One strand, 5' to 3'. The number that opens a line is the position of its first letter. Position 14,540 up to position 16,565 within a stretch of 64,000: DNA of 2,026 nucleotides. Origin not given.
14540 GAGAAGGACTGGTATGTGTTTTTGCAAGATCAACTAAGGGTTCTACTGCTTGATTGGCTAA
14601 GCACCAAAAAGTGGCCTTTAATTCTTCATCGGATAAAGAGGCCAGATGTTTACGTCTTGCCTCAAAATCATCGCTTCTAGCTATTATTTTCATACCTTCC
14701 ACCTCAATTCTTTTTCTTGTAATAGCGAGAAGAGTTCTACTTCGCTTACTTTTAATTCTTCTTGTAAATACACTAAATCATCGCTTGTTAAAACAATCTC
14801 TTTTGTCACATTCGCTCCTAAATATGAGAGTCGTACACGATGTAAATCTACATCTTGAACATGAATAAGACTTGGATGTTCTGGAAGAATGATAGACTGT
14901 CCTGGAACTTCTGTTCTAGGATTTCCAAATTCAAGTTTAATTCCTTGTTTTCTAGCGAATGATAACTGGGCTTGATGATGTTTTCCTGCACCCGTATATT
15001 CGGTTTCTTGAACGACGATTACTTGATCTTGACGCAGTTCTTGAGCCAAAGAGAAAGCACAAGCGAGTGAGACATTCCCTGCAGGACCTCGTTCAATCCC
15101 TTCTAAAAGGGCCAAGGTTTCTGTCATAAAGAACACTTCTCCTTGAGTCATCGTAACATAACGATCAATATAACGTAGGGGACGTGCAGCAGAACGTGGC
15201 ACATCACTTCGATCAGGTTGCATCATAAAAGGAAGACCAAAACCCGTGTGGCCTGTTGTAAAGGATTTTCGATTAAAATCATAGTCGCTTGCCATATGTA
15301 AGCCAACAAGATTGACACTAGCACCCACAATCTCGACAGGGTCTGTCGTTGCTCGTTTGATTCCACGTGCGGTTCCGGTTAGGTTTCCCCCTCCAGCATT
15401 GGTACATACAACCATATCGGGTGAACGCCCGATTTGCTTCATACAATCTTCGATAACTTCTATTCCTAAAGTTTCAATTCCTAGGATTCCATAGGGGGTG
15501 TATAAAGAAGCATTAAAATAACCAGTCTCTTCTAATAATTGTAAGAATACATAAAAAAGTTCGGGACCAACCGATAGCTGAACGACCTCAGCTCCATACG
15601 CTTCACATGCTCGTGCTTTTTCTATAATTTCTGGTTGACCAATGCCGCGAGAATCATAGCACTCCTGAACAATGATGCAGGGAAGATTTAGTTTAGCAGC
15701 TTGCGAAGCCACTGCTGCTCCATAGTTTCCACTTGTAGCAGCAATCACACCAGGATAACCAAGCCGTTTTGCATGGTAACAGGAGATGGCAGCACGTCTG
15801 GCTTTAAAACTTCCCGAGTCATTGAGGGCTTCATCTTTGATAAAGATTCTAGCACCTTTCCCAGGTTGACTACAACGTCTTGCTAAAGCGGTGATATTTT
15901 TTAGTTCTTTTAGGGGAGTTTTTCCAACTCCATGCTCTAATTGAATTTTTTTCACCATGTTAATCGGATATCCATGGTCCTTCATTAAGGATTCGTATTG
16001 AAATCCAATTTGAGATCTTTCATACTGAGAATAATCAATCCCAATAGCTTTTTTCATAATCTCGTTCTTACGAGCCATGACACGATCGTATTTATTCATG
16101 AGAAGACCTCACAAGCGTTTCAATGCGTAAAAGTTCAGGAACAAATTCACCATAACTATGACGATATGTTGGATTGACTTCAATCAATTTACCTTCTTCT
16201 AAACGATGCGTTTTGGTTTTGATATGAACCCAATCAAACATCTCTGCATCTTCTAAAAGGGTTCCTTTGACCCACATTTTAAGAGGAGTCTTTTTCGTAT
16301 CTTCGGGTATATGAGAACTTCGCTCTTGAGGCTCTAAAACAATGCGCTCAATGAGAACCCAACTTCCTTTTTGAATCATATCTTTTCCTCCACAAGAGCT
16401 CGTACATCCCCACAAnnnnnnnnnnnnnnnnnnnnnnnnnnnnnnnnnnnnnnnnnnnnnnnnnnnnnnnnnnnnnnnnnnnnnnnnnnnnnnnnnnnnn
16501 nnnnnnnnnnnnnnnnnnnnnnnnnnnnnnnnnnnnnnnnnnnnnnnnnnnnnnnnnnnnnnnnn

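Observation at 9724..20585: Single super-operon fusing the arginine deiminase pathway to the B12-dependent oxidative ornithine (Stickland) pathway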

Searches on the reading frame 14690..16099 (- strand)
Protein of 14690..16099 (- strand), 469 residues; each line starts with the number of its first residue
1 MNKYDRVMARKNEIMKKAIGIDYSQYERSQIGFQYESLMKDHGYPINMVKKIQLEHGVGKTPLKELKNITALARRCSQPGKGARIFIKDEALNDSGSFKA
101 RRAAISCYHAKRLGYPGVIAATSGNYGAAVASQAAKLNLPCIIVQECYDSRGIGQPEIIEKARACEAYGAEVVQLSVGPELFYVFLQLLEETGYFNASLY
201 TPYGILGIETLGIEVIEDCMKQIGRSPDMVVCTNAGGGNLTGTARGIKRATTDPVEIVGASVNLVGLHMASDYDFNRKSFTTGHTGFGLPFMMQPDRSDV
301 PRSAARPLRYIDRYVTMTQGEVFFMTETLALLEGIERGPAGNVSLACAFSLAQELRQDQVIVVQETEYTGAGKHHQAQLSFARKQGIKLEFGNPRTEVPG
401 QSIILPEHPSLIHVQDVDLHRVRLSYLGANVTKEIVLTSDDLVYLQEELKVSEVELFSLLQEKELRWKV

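Call 4: search_protein_families(library=ncbifam, proteins=[window:14690-16099:-], max_evalue=0.00001)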
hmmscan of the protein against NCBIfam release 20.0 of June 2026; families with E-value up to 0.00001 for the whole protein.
window:14690-16099:- (469 aa): 34 families (the best 25 are shown)
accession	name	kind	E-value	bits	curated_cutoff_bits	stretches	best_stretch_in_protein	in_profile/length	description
NF040741.1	ornith_OrtB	equivalog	2.2e-241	801.2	550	1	3-462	2-463/464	2-amino-4-oxopentanoate thiolase subunit OrtB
NF006050.0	PRK08197.1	equivalog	5.3e-19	68.3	303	1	54-248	74-252/406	threonine synthase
TIGR01136.1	cysKM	subfamily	5.7e-14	52.2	344.15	1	56-363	3-284/299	cysteine synthase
NF004996.0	PRK06381.1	equivalog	1.3e-13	50.6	266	1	83-250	31-190/319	threonine synthase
TIGR01139.1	cysK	equivalog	1.8e-13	50.5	350.95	1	58-145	5-87/298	cysteine synthase A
TIGR01127.1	ilvA_1Cterm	equivalog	1.4e-12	47.3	378.75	1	82-264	14-185/380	threonine ammonia-lyase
NF004170.0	PRK05638.1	equivalog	2e-12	46.4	421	1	82-268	79-251/442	threonine synthase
TIGR01137.1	cysta_beta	equivalog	2.5e-12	46.2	510.25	1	56-363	7-296/457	cystathionine beta-synthase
NF007989.0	PRK10717.1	equivalog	5.1e-12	45.5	387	1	56-175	10-117/334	cysteine synthase A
TIGR00263.1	trpB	equivalog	6.2e-12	45.3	392.45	1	34-145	25-129/385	tryptophan synthase subunit beta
NF006094.0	PRK08246.1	subfamily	1e-11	44.8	331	1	75-250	30-192/310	serine/threonine dehydratase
NF005292.0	PRK06815.1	equivalog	1.7e-11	43.8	371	1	76-260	30-202/320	threonine/serine dehydratase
NF008735.0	PRK11761.1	equivalog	3.9e-11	42.8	413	1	53-177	5-117/296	cysteine synthase CysM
NF010376.0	PRK13803.1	equivalog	6.8e-11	41.7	819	1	72-178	265-366/600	bifunctional phosphoribosylanthranilate isomerase/tryptophan synthase subunit beta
NF005680.0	PRK07476.1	equivalog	8.5e-11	41.4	413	1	57-263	20-207/326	hydroxyectoine utilization dehydratase EutB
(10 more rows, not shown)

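Call 5: search_protein_families(library=pfam, proteins=[window:14690-16099:-], max_evalue=0.001)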
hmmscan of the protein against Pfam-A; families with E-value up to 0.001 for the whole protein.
window:14690-16099:- (469 aa): 1 family
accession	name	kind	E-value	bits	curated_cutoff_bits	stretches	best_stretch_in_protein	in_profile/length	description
PF00291.31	PALP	-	1.4e-48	166.2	35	1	55-363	2-291/295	Pyridoxal-phosphate dependent enzyme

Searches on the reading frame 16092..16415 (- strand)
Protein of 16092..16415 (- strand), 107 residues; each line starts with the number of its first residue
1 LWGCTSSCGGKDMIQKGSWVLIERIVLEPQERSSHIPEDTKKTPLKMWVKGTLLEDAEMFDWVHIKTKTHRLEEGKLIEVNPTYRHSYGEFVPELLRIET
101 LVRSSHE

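Call 4: search_protein_families(library=ncbifam, proteins=[window:16092-16415:-], max_evalue=0.00001)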
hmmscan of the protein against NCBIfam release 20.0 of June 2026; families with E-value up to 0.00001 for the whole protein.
window:16092-16415:- (107 aa): 1 family
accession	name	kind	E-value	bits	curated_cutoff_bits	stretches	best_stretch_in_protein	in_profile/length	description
NF040739.1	ornith_OrtA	equivalog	4.2e-36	122.9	70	1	14-104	1-91/93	2-amino-4-oxopentanoate thiolase subunit OrtA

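Call 5: search_protein_families(library=pfam, proteins=[window:16092-16415:-], max_evalue=0.001)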
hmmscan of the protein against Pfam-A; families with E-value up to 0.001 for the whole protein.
window:16092-16415:- (107 aa): 1 family
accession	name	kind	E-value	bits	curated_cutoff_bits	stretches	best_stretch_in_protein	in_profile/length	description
PF22010.2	OrtA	-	3.3e-38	130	27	1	13-104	1-92/94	AKP thiolase subunit OrtA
